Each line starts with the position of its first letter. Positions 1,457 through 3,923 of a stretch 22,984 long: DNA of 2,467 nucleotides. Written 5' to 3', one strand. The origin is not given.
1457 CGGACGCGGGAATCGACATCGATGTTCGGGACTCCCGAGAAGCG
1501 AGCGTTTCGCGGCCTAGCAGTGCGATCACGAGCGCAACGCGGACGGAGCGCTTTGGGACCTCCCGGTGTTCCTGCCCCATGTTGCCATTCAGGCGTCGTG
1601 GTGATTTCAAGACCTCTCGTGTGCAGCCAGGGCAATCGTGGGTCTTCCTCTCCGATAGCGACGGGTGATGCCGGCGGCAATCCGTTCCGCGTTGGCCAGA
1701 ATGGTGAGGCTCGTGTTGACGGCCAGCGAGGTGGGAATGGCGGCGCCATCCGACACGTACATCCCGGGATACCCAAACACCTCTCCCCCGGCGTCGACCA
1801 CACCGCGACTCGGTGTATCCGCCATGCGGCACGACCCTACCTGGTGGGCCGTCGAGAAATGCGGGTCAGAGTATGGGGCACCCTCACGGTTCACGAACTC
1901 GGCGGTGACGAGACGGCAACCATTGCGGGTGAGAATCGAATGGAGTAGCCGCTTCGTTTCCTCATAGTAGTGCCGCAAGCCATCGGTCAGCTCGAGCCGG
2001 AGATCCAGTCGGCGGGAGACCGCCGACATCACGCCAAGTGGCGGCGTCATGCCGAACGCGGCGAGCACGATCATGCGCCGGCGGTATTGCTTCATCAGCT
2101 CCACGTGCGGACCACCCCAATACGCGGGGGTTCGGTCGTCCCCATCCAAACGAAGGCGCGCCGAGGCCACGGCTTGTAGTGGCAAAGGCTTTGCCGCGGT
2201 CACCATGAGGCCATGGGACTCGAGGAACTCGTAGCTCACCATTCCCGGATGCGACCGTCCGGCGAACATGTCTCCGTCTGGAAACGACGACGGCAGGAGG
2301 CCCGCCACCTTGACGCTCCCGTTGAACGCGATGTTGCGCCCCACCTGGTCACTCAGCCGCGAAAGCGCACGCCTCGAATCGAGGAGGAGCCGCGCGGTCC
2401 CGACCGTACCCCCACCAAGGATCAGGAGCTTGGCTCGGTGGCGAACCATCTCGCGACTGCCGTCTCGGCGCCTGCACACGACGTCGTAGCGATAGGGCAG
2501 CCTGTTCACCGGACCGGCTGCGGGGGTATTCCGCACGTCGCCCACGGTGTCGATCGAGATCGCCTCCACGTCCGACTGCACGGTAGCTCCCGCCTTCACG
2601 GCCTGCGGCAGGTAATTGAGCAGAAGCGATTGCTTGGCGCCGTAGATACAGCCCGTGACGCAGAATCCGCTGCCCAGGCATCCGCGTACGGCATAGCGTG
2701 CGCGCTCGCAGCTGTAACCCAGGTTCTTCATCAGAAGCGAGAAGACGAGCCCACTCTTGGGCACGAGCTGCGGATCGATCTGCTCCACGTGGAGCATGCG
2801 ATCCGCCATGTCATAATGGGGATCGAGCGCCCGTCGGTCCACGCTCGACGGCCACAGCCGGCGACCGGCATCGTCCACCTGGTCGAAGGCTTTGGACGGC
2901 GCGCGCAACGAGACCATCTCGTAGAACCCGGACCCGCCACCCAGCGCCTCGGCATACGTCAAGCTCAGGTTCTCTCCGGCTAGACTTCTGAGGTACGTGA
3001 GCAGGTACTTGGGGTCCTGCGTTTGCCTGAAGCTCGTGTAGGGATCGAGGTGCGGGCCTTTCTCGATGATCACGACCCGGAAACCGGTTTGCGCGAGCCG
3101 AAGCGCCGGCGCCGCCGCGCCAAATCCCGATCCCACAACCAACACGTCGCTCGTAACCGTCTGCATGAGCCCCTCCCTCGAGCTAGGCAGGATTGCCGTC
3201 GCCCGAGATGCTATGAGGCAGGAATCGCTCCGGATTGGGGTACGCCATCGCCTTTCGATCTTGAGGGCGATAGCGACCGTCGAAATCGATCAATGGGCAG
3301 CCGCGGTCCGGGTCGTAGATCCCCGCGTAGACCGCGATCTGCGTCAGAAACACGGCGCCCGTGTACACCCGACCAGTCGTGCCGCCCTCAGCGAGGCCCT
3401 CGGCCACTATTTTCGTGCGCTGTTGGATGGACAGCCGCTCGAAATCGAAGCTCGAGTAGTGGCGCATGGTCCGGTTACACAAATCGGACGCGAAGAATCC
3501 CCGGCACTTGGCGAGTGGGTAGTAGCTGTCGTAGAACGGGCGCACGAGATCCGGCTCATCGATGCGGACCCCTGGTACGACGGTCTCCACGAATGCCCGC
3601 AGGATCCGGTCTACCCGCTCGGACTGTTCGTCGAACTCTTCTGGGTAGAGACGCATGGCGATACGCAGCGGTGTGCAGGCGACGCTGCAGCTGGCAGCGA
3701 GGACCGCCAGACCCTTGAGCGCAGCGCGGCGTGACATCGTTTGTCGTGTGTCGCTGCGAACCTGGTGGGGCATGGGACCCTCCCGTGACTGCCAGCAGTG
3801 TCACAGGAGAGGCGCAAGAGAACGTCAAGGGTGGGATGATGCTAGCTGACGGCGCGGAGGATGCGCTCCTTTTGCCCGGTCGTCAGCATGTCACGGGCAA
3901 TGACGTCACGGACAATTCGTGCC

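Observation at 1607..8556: AfsK/AfsR-like kinase-regulator pair fused into one operon by a GTGA stop/start overlap, upstream of a Tat-exported two-subunit GMC dehydrogenase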

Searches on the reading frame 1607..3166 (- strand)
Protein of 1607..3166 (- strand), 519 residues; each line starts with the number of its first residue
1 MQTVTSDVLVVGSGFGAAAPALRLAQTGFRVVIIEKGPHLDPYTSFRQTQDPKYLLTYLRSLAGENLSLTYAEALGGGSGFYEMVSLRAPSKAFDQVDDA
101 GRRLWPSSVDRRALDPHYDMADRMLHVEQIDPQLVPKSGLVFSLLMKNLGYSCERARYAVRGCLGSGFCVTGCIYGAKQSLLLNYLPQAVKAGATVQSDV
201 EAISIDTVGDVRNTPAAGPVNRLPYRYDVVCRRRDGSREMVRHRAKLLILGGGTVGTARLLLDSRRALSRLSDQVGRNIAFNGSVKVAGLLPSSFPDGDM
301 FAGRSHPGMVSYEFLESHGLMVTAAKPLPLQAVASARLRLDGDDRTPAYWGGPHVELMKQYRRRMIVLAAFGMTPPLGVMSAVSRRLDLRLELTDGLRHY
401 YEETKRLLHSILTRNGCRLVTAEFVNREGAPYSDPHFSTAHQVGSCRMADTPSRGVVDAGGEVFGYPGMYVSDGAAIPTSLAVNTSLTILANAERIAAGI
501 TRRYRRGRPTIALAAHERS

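Call 4: search_protein_families(library=pfam, proteins=[window:1607-3166:-], max_evalue=0.01)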
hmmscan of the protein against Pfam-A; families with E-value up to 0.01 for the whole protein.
window:1607-3166:- (519 aa): 7 families
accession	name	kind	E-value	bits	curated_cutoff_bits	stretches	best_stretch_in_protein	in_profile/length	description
PF05199.19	GMC_oxred_C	-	1.9e-16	61.3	24.6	1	436-493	82-139/139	GMC oxidoreductase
PF00732.25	GMC_oxred_N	-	3.3e-14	53.6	23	1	64-279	16-213/218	GMC oxidoreductase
PF13450.12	NAD_binding_8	-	1.8e-05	25.4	21.9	1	10-40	1-31/68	NAD(P)-binding Rossmann-like domain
PF01266.30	DAO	-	1.9e-05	24.8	27.9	1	7-49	1-43/353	FAD dependent oxidoreductase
PF00890.30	FAD_binding_2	-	3.9e-05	23.5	20.4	1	7-39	1-33/414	FAD binding domain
PF07992.20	Pyr_redox_2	-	0.00044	20.2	26.1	1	7-39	2-34/291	Pyridine nucleotide-disulphide oxidoreductase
PF12831.13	FAD_oxidored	-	0.0015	18.4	27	1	7-40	1-34/416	FAD dependent oxidoreductase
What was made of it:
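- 1607..3166 (-): GMC-family FAD oxidoreductase gene, 519 aa. It has no signal peptide of its own and carries a conserved C-x5-C-x3-C motif (C163, C169, C173). GMC_oxred_N and GMC_oxred_C (call 4).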

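Call 7: search_protein_families(library=ncbifam, proteins=[window:1607-3166:-], max_evalue=0.01)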
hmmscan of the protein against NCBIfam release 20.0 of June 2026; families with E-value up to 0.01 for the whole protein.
window:1607-3166:- (519 aa): 27 families (the best 25 are shown)
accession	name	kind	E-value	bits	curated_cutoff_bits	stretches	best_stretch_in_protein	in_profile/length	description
NF058674.1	CholsOxChoxAB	equivalog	3.9e-36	124.7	850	3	439-498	471-530/535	cholesterol oxidase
TIGR03970.1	mycofact_MftG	equivalog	1.7e-07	30.5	387.45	1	424-498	408-484/487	mycofactocin dehydrogenase MftG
NF002550.0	PRK02106.1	subfamily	1.8e-06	26.8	605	1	438-505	470-538/563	choline dehydrogenase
NF038210.1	GMC_mycofac_3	equivalog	3.2e-06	26.3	300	1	437-501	353-413/418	mycofactocin system GMC family oxidoreductase MftG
TIGR04542.1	GMC_mycofac_2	equivalog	7.2e-06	25.3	400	0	438-498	368-423/425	mycofactocin system GMC family oxidoreductase MftG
NF006021.0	PRK08163.1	equivalog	0.0004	19.5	459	1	4-40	4-40/398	3-hydroxybenzoate 6-monooxygenase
NF004789.0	PRK06134.1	subfamily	0.00054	18.6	747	1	3-40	10-47/581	FAD-dependent oxidoreductase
NF005951.1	PRK08020.1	equivalog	0.00066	18.6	590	1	6-37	3-34/388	3-demethoxyubiquinol 3-hydroxylase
TIGR02462.1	pyranose_ox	equivalog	0.0007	18.6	544.9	0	440-501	483-544/548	pyranose oxidase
NF053677.1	Desat2ChcC2Cyan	equivalog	0.00079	17.9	900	1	7-41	2-36/558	4-oxocyclohex-2-ene-1-carboxylate 5-dehydrogenase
TIGR01810.1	betA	equivalog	0.00087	18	732.1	1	438-501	463-527/532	choline dehydrogenase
NF005313.0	PRK06847.1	subfamily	0.002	17.1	372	1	5-43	4-42/375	hypothetical protein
NF005882.1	PRK07843.1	equivalog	0.0022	16.5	788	1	6-40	2-36/547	3-oxosteroid 1-dehydrogenase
NF009478.0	PRK12844.1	equivalog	0.0025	16.2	789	1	4-40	7-43/559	3-ketosteroid-delta-1-dehydrogenase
TIGR02032.1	GG-red-SF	subfamily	0.0026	17.5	158.8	1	7-37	2-32/297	geranylgeranyl reductase family protein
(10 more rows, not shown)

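Call 29: find_related_loci(query=A3, collection=metagenome_contigs, flank=8000)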
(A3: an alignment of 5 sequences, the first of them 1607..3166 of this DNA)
Query A3 (519 aa) in metagenome_contigs; peptide patterns used: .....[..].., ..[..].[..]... (x = any residue, [..] = any of these).
600 stretches matched a pattern (row limit reached: there are more); 142 encode a relative of the query (tblastn E <= 1e-3); the best 80 are kept; 80 distinct loci.
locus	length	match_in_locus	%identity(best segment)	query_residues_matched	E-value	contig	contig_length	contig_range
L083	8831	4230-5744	71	1-507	0e+0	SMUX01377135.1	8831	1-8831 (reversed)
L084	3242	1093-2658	69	1-518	0e+0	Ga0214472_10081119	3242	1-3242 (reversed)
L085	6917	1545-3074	68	1-510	0e+0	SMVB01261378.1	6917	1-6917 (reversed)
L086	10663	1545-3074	68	1-510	0e+0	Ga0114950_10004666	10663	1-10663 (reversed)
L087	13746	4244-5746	68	1-504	0e+0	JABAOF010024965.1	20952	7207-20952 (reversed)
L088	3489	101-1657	65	1-519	0e+0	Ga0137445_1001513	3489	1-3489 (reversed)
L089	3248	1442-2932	69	7-504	0e+0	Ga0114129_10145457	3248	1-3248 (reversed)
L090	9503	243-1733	69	7-504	0e+0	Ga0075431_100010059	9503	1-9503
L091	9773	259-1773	65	1-508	0e+0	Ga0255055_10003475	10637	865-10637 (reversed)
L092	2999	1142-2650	67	1-505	0e+0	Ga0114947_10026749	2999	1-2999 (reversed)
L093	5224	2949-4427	66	1-505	0e+0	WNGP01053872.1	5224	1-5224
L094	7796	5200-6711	66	1-505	0e+0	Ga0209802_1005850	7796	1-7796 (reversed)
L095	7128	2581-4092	66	1-505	0e+0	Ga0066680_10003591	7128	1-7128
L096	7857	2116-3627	65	1-504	0e+0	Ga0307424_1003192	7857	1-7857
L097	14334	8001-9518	64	1-504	0e+0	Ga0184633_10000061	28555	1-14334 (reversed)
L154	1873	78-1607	63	6-518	0e+0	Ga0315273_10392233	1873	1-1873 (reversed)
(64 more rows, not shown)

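Call 66: search_solved_structures(query=A3, max_evalue=0.00001)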
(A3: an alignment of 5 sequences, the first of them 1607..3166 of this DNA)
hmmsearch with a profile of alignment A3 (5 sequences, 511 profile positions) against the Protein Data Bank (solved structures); distinct sequences matched with E-value up to 0.00001: 26.
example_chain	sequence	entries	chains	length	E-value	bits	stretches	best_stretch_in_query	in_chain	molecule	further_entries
4u2l_A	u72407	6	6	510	2.2e-17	66.1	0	442-503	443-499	Cholesterol oxidase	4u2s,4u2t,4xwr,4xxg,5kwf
3cnj_A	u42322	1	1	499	2.3e-17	66.1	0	442-502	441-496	Cholesterol oxidase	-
1b4v_A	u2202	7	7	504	2.3e-17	66.1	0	442-502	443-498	PROTEIN (CHOLESTEROL OXIDASE) | CHOLESTEROL OXIDASE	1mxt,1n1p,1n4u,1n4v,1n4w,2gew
4rek_A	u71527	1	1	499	2.4e-17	66.1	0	442-502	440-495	Cholesterol oxidase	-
1b8s_A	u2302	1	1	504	2.8e-17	65.8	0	442-502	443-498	PROTEIN (CHOLESTEROL OXIDASE)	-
3b3r_A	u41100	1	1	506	3.7e-17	65.4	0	457-502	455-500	Cholesterol oxidase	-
3b6d_A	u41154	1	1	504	4.7e-17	65.1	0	457-502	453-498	Cholesterol oxidase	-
1cc2_A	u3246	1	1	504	5.7e-17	64.8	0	457-502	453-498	PROTEIN (CHOLESTEROL OXIDASE)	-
1cbo_A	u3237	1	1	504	6.4e-17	64.6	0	457-502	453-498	PROTEIN (CHOLESTEROL OXIDASE)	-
3gyi_A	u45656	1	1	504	7.2e-17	64.5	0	442-502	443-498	Cholesterol oxidase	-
1ijh_A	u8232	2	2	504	2.6e-16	62.6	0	442-502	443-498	CHOLESTEROL OXIDASE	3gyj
1coy_A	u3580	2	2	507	6e-16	61.4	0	457-500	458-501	CHOLESTEROL OXIDASE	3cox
6a2u_B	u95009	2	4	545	3.5e-13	52.3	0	432-503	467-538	Glucose dehydrogenase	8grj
8hdd_A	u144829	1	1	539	4.8e-13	51.8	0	432-502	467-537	Glucose dehydrogenase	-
8k6k_A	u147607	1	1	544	1.9e-06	30.1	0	435-502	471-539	Fructose dehydrogenase (N1146A) large subunit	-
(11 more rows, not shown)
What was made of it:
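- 1607..3166 (-): Nearest solved relatives are cholesterol oxidase, Burkholderia FAD-glucose dehydrogenase 6a2u_B and fructose dehydrogenase large subunit (call 66).
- Closest known: FAD-dependent dehydrogenase complexes with a Tat 'hitch-hiker' small subunit. Same: PDB relatives include 6a2u_B and 7w2j_A (call 66).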

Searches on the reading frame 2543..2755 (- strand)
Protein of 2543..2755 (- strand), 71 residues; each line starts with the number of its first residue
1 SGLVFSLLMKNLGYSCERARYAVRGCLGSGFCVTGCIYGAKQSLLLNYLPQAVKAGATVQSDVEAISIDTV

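Call 89: search_solved_structures(query=window:2543-2755:-, max_evalue=1, show_alignments=4)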
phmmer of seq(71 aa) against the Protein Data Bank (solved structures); distinct sequences matched with E-value up to 1: 1.
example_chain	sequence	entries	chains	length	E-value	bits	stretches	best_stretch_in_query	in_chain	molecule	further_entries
8uw8_B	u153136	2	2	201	0.31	14.7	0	7-29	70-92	SREBP regulating gene protein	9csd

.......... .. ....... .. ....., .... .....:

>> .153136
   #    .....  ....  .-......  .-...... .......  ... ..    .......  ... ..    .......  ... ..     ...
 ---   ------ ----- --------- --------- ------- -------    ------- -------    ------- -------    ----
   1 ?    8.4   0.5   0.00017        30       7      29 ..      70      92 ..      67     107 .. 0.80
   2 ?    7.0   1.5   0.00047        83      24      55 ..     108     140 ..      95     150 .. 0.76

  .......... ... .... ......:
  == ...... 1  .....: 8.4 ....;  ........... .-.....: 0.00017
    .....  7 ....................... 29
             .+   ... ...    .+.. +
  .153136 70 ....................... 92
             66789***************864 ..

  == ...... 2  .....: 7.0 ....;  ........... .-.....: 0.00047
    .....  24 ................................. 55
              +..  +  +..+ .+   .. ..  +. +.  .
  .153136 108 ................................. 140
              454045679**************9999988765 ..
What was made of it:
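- Tried and rejected: No hit (call 89).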

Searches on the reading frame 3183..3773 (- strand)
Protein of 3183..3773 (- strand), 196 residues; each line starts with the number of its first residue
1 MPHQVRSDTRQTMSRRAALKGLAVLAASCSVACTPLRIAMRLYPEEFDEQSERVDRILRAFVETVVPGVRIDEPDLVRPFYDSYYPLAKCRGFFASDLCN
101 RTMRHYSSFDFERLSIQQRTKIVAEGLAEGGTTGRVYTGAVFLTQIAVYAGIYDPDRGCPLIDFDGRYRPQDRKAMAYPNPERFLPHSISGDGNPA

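Call 4: search_protein_families(library=pfam, proteins=[window:3183-3773:-], max_evalue=0.01)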
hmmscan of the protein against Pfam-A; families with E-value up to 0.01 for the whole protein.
window:3183-3773:- (196 aa): 0 families

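Call 7: search_protein_families(library=ncbifam, proteins=[window:3183-3773:-], max_evalue=0.01)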
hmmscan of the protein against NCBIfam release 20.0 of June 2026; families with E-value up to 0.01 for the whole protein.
window:3183-3773:- (196 aa): 1 family
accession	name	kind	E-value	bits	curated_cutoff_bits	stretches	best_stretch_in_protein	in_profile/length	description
TIGR02811.1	formate_TAT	hypoth_equivalog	0.0093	16.3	48.45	0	8-39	3-35/66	formate dehydrogenase region TAT target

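Call 65: search_protein_families(library=pfam, alignment_id=A2, max_evalue=5)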
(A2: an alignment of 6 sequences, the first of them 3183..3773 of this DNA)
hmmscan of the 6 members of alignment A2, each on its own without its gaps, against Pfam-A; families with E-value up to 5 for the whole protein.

A. member 1, window:3183-3773:- (196 aa): 1 family
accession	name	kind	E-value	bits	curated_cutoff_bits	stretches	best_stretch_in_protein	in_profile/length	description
PF10518.14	TAT_signal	-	0.11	12.9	22.7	1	13-29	2-18/21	TAT (twin-arginine translocation) pathway signal sequence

B. families by the number of members that match (of 6 scanned): 3 families
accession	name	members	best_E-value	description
PF10518.14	TAT_signal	2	0.031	TAT (twin-arginine translocation) pathway signal sequence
PF17196.9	DUF5133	1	0.062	Protein of unknown function (DUF5133)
PF13618.11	Gluconate_2-dh3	1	0.11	Gluconate 2-dehydrogenase subunit 3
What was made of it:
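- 3183..3773 (-): Small-subunit gene, 196 aa. It has a twin-arginine signal (SRRAAL) followed by a lipobox-like Cys (..VAC|TPL). SD GGGAGGG lies at 3778-3784. Pfam gives only weak TAT_signal, plus Gluconate_2-dh3 in one member at E=0.11 (call 65).
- On Tat-exported two-subunit GMC dehydrogenase (gluconate 2-DH / FAD-GDH type): TAT_signal scores only E=0.03-0.11, and Gluconate_2-dh3 hits only one of six members at E=0.11 (call 65).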
